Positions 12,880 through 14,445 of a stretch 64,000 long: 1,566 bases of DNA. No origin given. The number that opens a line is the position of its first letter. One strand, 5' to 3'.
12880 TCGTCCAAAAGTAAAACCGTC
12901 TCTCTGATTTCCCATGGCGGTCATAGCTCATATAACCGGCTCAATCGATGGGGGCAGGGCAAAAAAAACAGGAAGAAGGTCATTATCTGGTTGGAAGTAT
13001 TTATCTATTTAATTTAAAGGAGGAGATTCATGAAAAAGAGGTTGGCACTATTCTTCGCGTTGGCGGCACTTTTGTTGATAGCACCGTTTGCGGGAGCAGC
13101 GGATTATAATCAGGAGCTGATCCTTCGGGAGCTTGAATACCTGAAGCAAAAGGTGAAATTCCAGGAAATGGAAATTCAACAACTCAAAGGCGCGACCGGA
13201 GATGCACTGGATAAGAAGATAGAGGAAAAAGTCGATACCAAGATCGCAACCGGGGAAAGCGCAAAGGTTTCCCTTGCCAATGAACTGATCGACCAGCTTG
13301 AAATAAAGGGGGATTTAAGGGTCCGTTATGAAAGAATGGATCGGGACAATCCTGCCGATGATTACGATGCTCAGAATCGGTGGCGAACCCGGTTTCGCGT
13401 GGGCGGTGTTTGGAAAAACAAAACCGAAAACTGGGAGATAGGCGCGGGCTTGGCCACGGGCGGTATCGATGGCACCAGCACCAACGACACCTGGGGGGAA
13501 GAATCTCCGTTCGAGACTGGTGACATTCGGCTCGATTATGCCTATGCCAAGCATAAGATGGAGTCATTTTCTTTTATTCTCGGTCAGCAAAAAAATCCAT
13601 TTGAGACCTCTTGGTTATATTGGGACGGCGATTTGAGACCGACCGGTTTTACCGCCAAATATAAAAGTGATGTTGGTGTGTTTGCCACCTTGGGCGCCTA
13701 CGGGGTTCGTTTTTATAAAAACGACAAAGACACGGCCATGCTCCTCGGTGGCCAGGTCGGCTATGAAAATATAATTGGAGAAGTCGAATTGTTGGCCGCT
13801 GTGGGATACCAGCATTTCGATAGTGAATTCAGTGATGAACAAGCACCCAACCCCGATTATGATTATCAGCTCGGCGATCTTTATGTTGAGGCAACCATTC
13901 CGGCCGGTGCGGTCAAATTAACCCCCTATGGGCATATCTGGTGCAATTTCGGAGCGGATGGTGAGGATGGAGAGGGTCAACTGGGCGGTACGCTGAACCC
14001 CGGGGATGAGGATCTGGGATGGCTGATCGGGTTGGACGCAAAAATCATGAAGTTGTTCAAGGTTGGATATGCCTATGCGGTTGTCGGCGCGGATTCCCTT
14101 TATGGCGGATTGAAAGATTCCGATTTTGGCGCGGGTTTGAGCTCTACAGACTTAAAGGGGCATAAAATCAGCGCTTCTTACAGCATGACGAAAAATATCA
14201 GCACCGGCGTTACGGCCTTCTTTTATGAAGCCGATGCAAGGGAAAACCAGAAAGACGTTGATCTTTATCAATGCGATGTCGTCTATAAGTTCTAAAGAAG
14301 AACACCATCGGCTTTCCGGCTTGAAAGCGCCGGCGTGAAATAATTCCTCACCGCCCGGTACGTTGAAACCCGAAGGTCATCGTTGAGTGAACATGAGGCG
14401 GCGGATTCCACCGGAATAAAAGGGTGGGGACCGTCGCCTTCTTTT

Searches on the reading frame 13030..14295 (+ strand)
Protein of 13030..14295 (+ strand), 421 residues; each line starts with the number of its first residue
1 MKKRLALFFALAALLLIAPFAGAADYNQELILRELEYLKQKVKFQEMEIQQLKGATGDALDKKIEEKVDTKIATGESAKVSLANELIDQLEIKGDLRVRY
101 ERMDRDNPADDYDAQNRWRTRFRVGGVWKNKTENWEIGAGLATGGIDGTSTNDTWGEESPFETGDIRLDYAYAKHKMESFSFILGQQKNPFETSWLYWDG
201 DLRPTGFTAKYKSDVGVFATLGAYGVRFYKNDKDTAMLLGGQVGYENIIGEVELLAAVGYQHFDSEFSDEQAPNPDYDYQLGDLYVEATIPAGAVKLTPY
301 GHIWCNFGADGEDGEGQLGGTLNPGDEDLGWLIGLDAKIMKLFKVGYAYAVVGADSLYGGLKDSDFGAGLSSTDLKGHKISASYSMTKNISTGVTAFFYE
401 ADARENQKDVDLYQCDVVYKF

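Call 9: search_protein_families(library=pfam, proteins=[window:13030-14295:+])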
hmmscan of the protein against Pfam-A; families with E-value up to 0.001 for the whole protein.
window:13030-14295:+ (421 aa): 1 family
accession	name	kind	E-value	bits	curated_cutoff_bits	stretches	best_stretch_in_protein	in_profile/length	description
PF16930.11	Porin_5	-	1.3e-21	77.2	22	2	113-264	157-326/535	Putative porin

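Call 13: find_related_loci(query=window:13030-14295:+, collection=genome_contigs, flank=10000)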
Query window:13030-14295:+ (421 aa) in genome_contigs; peptide patterns used: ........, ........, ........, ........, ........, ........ (x = any residue, [..] = any of these).
23 stretches matched a pattern; 6 encode a relative of the query (tblastn E <= 1e-3); 6 distinct loci.
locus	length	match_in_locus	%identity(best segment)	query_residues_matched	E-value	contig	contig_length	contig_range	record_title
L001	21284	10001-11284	66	1-421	4e-178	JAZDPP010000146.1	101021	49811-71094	MAG: Pseudomonadota bacterium isolate MEGAHIT-group-0.852 k141_14315115, whole genome shotgun sequence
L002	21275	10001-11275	61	1-421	2e-170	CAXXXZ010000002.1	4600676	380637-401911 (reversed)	MAG: Desulfobacterales bacterium isolate 1cb28d9f-b7ae-4855-b640-1d7976c098a6 genome assembly, contig: contig_2, whole g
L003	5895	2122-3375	60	3-421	2e-151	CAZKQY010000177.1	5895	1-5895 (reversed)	MAG TPA_asm: uncultured Syntrophotalea sp. isolate SRP067234_co1_222 genome assembly, contig: k99_598337, whole genome s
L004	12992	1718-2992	50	1-421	3e-124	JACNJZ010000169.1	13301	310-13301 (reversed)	MAG: Candidatus Desulfobia pelagia NIOZ-UU_NODE_5860_length_13301_cov_7.6072, whole genome shotgun sequence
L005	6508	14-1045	54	78-421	1e-120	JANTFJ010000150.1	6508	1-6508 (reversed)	MAG: Desulfobulbaceae bacterium isolate bin100106 c_000000014111, whole genome shotgun sequence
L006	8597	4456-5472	46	87-421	5e-82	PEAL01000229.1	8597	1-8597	MAG: Deltaproteobacteria bacterium isolate ER2bin7 scaffold1784, whole genome shotgun sequence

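Call 19: find_encoding_contigs(protein=window:13030-14295:+, flank=10000, max_places=10)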
Protein window:13030-14295:+ (421 aa): 3 contigs read that carry it; 2 places shown.
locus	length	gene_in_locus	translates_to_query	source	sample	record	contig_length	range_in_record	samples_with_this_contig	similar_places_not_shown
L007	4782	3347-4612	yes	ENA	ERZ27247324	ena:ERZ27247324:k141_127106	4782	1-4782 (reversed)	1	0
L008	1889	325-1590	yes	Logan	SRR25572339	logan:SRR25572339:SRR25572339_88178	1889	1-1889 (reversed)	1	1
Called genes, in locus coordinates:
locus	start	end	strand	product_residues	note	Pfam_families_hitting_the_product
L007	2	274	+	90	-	?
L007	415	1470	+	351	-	PF12849:PBP_like_2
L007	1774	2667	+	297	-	PF00005:ABC_tran, PF02463:SMC_N (weak), PF13304:AAA_21 (faint)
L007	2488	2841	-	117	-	-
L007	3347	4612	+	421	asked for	PF16930:Porin_5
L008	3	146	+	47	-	?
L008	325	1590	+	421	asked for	PF16930:Porin_5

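Call 21: find_homologous_proteins(query=window:13030-14295:+, max_evalue=1e-30)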
Query window:13030-14295:+ (421 aa): 410 proteins with E <= 1e-30 among 8000 candidates; the best 120 are listed.
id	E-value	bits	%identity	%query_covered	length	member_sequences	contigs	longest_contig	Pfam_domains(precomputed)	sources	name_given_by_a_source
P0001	3.8e-284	960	100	100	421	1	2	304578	PF16930.12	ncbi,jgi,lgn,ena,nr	ncbi:MAG: putative porin [Desulfobacterales bacterium]|jgi:hypothetical protein|nr:putative porin [D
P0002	1.7e-234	797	82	100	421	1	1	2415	PF16930.12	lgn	-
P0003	7.4e-216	735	76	100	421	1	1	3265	PF16930.12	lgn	-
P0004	7.6e-194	663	69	100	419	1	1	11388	PF16930.12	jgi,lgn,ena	-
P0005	3.1e-187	641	68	100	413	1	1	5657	PF16930.12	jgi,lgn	jgi:hypothetical protein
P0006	1.6e-186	638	67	96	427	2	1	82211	PF16930.12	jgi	jgi:hypothetical protein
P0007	3.0e-184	631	67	100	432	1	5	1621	PF16930.12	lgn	-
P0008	2.0e-183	628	65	100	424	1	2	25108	PF16930.12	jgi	jgi:hypothetical protein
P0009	1.0e-182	626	67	100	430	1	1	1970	PF16930.12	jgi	jgi:hypothetical protein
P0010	6.0e-182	623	66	96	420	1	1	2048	PF16930.12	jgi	jgi:hypothetical protein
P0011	1.1e-180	619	66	100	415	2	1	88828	PF16930.12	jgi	jgi:hypothetical protein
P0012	2.0e-173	595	62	100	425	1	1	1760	PF16930.12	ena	-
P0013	1.6e-172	592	62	100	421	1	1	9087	PF16930.12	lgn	-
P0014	1.1e-170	586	63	100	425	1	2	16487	PF16930.12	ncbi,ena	-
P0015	5.5e-170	584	63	100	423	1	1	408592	PF16930.12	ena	-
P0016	9.6e-170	583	62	100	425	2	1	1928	PF16930.12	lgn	-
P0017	1.1e-168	580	64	96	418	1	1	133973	PF16930.12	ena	-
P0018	5.8e-167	574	63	96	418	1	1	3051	PF16930.12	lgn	-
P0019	1.6e-165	569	61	100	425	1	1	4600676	PF16930.12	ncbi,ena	-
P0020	3.1e-165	568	60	99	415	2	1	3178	PF16930.12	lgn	-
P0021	1.2e-164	566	60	100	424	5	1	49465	PF16930.12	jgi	jgi:hypothetical protein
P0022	1.6e-164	566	63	100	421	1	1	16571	PF16930.12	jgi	jgi:hypothetical protein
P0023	7.2e-163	560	61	100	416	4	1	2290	PF16930.12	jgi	jgi:hypothetical protein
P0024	4.2e-162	558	62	96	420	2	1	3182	PF16930.12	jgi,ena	-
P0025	8.3e-161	554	64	91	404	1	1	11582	PF16930.12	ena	-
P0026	2.9e-159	549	58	100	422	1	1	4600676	PF16930.12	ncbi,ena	-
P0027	4.6e-159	548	60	100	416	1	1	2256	PF16930.12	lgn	-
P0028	1.1e-158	547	60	100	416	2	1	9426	PF16930.12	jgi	jgi:hypothetical protein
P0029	5.8e-158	544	61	95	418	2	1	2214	PF16930.12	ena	-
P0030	3.8e-155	535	70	77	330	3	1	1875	PF16930.12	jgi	jgi:hypothetical protein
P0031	4.9e-155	535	58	100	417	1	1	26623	PF16930.12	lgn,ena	-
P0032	5.4e-155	535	60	100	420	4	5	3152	PF16930.12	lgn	-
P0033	1.4e-154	533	60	100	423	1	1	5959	PF16930.12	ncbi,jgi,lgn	-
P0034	1.1e-153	530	58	100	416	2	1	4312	PF16930.12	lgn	-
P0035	1.3e-150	520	57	100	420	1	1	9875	PF16930.12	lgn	-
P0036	2.7e-150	519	57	98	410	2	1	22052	PF16930.12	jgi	jgi:hypothetical protein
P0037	1.7e-149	516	57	95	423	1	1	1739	PF16930.12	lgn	-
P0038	4.9e-143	495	55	95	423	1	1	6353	PF16930.12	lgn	-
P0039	5.8e-143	495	56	100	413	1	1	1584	PF16930.12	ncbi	-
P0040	1.4e-141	490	56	100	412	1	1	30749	PF16930.12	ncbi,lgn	ncbi:MAG: putative porin [Thermodesulfobacteriota bacterium]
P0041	3.6e-141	489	61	86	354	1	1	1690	PF16930.12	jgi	jgi:hypothetical protein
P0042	9.8e-140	484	54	100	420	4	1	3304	PF16930.12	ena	-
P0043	6.5e-131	455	50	99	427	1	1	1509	PF16930.12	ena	-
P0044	4.2e-128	446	49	100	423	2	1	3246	PF13609.13,PF16930.12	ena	-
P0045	4.3e-128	446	52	100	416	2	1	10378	PF16930.12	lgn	-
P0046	1.2e-125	438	52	100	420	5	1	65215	PF16930.12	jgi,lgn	jgi:hypothetical protein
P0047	4.6e-123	429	50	100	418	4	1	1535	PF16930.12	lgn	-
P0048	5.3e-123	429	49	100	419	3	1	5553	PF16930.12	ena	-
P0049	5.7e-123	429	51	97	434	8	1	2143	PF16930.12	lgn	-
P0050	3.1e-122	427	51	95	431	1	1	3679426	PF16930.12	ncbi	ncbi:putative porin [Thiovibrio sp. JS02]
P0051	3.2e-122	427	49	100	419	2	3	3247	PF16930.12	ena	-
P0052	1.2e-121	425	52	93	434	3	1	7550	PF16930.12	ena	-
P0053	1.2e-121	425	51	100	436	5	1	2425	PF16930.12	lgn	-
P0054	4.7e-121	423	50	100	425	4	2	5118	PF16930.12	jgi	-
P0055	5.9e-121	422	51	93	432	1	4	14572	PF16930.12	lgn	-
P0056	6.2e-121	422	50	100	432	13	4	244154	PF16930.12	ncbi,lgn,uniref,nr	ncbi:MAG: hypothetical protein D9V46_13180 [Deltaproteobacteria bacterium]|uniref:putative porin n=1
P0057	7.6e-121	422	49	100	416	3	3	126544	PF16930.12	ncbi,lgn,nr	ncbi:MAG: putative porin [Proteobacteria bacterium]|nr:putative porin [Pseudomonadota bacterium] MBU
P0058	8.0e-121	422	51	93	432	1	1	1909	PF16930.12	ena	-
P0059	2.0e-120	421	50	100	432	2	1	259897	PF16930.12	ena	-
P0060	6.0e-120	419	50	100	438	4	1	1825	PF16930.12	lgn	-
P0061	1.0e-119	418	50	95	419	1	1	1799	PF16930.12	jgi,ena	-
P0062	1.6e-119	418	48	100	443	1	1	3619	PF16930.12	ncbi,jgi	-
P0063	2.7e-119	417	50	100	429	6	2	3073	PF16930.12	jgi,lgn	jgi:hypothetical protein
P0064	6.6e-119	416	50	100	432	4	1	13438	PF16930.12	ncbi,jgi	ncbi:MAG: putative porin [Desulfurivibrionaceae bacterium]|jgi:hypothetical protein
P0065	1.2e-118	415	49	98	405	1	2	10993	PF13609.13,PF16930.12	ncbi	-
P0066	1.5e-118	414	48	100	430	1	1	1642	PF16930.12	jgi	jgi:hypothetical protein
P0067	1.5e-118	414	50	100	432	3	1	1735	PF16930.12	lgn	-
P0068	1.7e-118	414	50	100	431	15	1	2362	PF16930.12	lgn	-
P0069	2.0e-118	414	51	93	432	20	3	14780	PF16930.12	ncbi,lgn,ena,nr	ncbi:MAG: putative porin [Desulfobulbaceae bacterium]|nr:putative porin [Desulfobulbaceae bacterium]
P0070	5.0e-118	413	50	100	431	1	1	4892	PF16930.12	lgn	-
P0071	7.9e-118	412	49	100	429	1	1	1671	PF16930.12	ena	-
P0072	1.5e-117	411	50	100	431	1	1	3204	PF16930.12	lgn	-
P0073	1.7e-117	411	50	94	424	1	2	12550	PF16930.12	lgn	-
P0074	2.7e-117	410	49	100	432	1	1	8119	PF16930.12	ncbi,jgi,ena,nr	ncbi:MAG: putative porin [Proteobacteria bacterium]|nr:putative porin [Pseudomonadota bacterium]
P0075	3.1e-117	410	72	62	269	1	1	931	PF16930.12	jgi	jgi:hypothetical protein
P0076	1.2e-116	408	49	100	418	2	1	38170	PF13609.13,PF16930.12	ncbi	-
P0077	2.1e-116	407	52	93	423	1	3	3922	PF16930.12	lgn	-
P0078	2.7e-116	407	49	100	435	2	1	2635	PF16930.12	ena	-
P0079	3.6e-116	407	49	99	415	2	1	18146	PF16930.12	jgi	jgi:hypothetical protein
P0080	3.0e-115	404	49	100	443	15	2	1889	PF16930.12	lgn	-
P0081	3.3e-115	403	49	100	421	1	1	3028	PF16930.12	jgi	jgi:hypothetical protein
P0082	3.8e-115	403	49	100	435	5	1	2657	PF16930.12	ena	-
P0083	5.5e-115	403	49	99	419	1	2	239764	PF16930.12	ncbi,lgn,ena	-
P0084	6.8e-115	402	47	100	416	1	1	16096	PF13609.13,PF16930.12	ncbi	-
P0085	7.9e-115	402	47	100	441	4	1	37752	PF16930.12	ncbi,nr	ncbi:MAG: hypothetical protein C4531_16410 [Desulfurivibrio sp.]|nr:MAG: hypothetical protein C4531_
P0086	2.0e-114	401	46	100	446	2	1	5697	PF16930.12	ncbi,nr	ncbi:MAG TPA: hypothetical protein DD405_06265 [Desulfobacteraceae bacterium]|nr:hypothetical protei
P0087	2.5e-114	401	47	100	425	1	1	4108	PF16930.12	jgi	-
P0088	3.6e-114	400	48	95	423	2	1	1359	PF16930.12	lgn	-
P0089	6.8e-114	399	52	86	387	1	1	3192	PF16930.12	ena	-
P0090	1.1e-113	398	48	100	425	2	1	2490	PF16930.12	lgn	-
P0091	4.0e-113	397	46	100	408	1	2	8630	PF16930.12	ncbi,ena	-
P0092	1.2e-112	395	47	100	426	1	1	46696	PF13609.13,PF16930.12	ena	-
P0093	2.8e-112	394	47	100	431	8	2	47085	PF16930.12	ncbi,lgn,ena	-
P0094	5.4e-111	390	50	100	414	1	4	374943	PF16930.12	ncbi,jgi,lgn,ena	-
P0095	9.3e-111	389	48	100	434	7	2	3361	PF16930.12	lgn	-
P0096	1.3e-110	388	49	95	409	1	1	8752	PF16930.12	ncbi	-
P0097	1.3e-110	388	49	100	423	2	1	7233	PF16930.12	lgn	-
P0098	1.7e-110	388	47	100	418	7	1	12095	PF16930.12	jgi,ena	-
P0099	2.2e-110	388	47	95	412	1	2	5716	PF16930.12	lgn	-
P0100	2.4e-110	387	49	100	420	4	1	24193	PF13609.13,PF16930.12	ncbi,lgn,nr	ncbi:MAG: putative porin [Desulfobulbaceae bacterium]|nr:putative porin [Desulfobulbaceae bacterium]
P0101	6.7e-110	386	52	81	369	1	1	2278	PF16930.12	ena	-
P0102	1.2e-109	385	48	97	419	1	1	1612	PF16930.12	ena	-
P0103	2.2e-109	384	48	100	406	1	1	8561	PF16930.12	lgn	-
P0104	2.9e-109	384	46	100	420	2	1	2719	PF16930.12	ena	-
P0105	9.8e-109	382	50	93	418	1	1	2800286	PF16930.12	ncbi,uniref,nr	ncbi:putative porin [Thiovibrio frasassiensis]|uniref:Porin n=1 Tax=Thiovibrio frasassiensis TaxID=2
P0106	3.4e-108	380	47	93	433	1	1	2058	PF16930.12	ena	-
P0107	1.0e-107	379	48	100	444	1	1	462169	PF16930.12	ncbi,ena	-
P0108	3.1e-107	377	48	100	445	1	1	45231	PF16930.12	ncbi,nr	ncbi:MAG: putative porin [Desulfocapsaceae bacterium]|nr:putative porin [Desulfocapsaceae bacterium]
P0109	7.1e-107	376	49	93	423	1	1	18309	PF16930.12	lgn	-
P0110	1.6e-106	375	50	92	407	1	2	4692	PF16930.12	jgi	jgi:hypothetical protein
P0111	1.7e-106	375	48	100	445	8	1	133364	PF16930.12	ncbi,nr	ncbi:MAG: putative porin [Desulfocapsaceae bacterium]|nr:putative porin [Desulfocapsaceae bacterium]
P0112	2.4e-106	374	48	100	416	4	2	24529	PF16930.12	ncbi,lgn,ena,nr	ncbi:MAG: putative porin [Proteobacteria bacterium]|nr:putative porin [Pseudomonadota bacterium] MBU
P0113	1.0e-105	372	48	100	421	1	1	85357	PF16930.12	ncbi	ncbi:MAG: putative porin [Thermodesulfobacteriota bacterium]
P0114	1.1e-105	372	48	100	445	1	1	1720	PF16930.12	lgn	-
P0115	1.6e-105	372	47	100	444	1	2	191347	PF16930.12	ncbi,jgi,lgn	-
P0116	2.9e-105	371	47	100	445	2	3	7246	PF16930.12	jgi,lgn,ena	-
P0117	4.5e-105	370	48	94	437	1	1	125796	PF16930.12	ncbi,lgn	ncbi:MAG: putative porin [Thermodesulfobacteriota bacterium]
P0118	6.2e-105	370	47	100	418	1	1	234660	PF16930.12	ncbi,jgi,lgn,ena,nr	ncbi:MAG: putative porin [Desulfobulbaceae bacterium]|nr:putative porin [Desulfobulbaceae bacterium]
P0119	6.7e-105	370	47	100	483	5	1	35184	PF16930.12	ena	-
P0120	1.3e-104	369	47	100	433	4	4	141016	PF16930.12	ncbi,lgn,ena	-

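Call 22: find_encoding_contigs(protein=P0002, flank=10000, max_places=3)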
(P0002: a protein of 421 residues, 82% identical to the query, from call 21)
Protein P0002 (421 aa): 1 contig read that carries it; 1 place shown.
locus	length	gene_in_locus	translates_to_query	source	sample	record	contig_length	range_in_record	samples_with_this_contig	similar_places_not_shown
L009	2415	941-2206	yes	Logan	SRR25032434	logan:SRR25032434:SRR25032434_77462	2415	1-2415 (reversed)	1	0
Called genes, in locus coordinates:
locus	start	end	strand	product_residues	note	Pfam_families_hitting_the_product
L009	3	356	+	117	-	?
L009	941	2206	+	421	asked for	PF16930:Porin_5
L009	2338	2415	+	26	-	?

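Call 23: find_encoding_contigs(protein=P0003, flank=10000, max_places=3)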
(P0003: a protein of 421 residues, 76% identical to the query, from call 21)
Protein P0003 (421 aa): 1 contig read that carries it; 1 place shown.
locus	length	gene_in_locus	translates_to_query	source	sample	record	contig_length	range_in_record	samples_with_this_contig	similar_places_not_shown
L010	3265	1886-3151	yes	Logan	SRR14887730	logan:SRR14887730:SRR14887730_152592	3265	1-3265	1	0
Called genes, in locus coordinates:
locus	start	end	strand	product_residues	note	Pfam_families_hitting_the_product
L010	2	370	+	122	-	?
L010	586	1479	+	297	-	PF00005:ABC_tran, PF02463:SMC_N (weak), PF13304:AAA_21 (faint)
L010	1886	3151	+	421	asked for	PF16930:Porin_5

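Call 24: find_encoding_contigs(protein=P0004, flank=10000, max_places=3)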
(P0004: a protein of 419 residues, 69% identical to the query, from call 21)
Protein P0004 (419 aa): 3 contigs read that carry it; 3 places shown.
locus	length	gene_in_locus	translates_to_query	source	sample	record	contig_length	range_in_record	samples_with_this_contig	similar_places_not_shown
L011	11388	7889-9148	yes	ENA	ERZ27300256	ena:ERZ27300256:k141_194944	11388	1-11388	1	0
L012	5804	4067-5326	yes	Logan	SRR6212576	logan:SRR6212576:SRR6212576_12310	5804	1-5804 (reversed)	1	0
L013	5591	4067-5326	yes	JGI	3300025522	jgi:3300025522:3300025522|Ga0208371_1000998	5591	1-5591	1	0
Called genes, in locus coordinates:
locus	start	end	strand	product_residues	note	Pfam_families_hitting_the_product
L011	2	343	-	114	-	?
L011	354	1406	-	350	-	PF02666:PS_Dcarbxylase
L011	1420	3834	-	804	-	-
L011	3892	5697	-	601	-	PF00563:EAL, PF00571:CBS (faint), PF00990:GGDEF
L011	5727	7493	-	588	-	PF19576:Acyltransf_2, PF13444:Acetyltransf_5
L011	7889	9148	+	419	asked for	PF16930:Porin_5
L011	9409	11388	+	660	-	?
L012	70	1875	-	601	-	PF00563:EAL, PF00571:CBS (faint), PF00990:GGDEF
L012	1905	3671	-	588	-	PF19576:Acyltransf_2, PF13444:Acetyltransf_5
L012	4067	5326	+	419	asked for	PF16930:Porin_5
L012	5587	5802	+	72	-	?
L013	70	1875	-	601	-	PF00563:EAL, PF00571:CBS (faint), PF00990:GGDEF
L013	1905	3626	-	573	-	PF19576:Acyltransf_2, PF13444:Acetyltransf_5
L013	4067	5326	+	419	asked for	PF16930:Porin_5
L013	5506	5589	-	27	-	?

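Call 29: find_encoding_contigs(protein=P0015, flank=10000, max_places=2)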
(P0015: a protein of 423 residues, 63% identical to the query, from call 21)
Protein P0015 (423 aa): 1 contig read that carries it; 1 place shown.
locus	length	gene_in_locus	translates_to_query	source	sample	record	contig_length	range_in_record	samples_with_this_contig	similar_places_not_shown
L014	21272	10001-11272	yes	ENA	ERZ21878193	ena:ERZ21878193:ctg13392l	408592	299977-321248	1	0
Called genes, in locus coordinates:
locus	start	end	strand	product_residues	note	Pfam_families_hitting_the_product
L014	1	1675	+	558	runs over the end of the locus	PF02518:HATPase_c, PF00072:Response_reg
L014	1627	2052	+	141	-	PF00588:SpoU_methylase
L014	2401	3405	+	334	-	PF04392:ABC_sub_bind, PF13407:Peripla_BP_4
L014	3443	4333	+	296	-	PF02653:BPD_transp_2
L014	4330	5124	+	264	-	PF02463:SMC_N (faint), PF00005:ABC_tran, PF13304:AAA_21 (faint)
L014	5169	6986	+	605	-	PF00009:GTP_EFTU, PF03144:GTP_EFTU_D2 (weak), PF00679:EFG_C, PF21018:BipA_C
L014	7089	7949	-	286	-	PF02219:MTHFR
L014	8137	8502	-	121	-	PF00210:Ferritin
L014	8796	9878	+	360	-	PF13183:Fer4_8 (faint), PF13237:Fer4_10 (weak), PF14697:Fer4_21, PF12838:Fer4_7, PF13187:Fer4_9 (weak), PF12797:Fer4_2 (weak), PF00037:Fer4, PF12837:Fer4_6 (weak), +1 more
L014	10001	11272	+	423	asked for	PF16930:Porin_5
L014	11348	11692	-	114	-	PF02627:CMD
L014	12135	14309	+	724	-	PF00916:Sulfate_transp, PF01740:STAS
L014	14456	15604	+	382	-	PF09820:AAA-ATPase_like, PF08011:PDDEXK_9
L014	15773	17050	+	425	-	PF04069:OpuAC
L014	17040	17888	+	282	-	PF00005:ABC_tran, PF13304:AAA_21 (weak)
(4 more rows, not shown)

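Call 30: find_encoding_contigs(protein=P0017, flank=10000, max_places=2)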
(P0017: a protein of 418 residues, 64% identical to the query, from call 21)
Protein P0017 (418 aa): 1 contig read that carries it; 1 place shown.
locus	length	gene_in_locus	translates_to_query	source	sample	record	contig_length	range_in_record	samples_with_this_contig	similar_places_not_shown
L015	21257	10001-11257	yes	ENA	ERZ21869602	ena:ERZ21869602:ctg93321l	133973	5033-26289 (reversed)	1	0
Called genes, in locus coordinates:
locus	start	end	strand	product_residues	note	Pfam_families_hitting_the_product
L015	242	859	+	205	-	PF00989:PAS, PF13188:PAS_8, PF08448:PAS_4 (weak), PF13426:PAS_9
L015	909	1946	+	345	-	PF02518:HATPase_c, PF00072:Response_reg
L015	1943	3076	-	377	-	PF00512:HisKA, PF02518:HATPase_c, PF00072:Response_reg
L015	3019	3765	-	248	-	-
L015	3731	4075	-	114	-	-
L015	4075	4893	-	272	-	PF12849:PBP_like_2, PF13531:SBP_bac_11, PF12727:PBP_like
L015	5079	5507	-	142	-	-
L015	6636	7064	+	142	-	-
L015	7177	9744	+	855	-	PF13439:Glyco_transf_4, PF13579:Glyco_trans_4_4 (weak), PF20706:GT4-conflict, PF00534:Glycos_transf_1, PF13692:Glyco_trans_1_4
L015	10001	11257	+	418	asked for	PF16930:Porin_5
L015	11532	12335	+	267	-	PF12849:PBP_like_2, PF01547:SBP_bac_1, PF12727:PBP_like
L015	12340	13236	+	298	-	PF00528:BPD_transp_1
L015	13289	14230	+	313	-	PF00528:BPD_transp_1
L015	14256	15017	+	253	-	PF02463:SMC_N (faint), PF00005:ABC_tran, PF13304:AAA_21 (weak)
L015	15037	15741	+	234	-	PF01895:PhoU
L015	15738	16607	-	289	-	PF00005:ABC_tran, PF02463:SMC_N (faint), PF13304:AAA_21 (faint)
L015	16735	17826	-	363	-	PF12849:PBP_like_2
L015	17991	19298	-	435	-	PF11812:DUF3333, PF00528:BPD_transp_1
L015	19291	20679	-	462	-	PF12501:DUF3708, PF00528:BPD_transp_1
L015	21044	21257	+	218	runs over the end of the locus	PF01895:PhoU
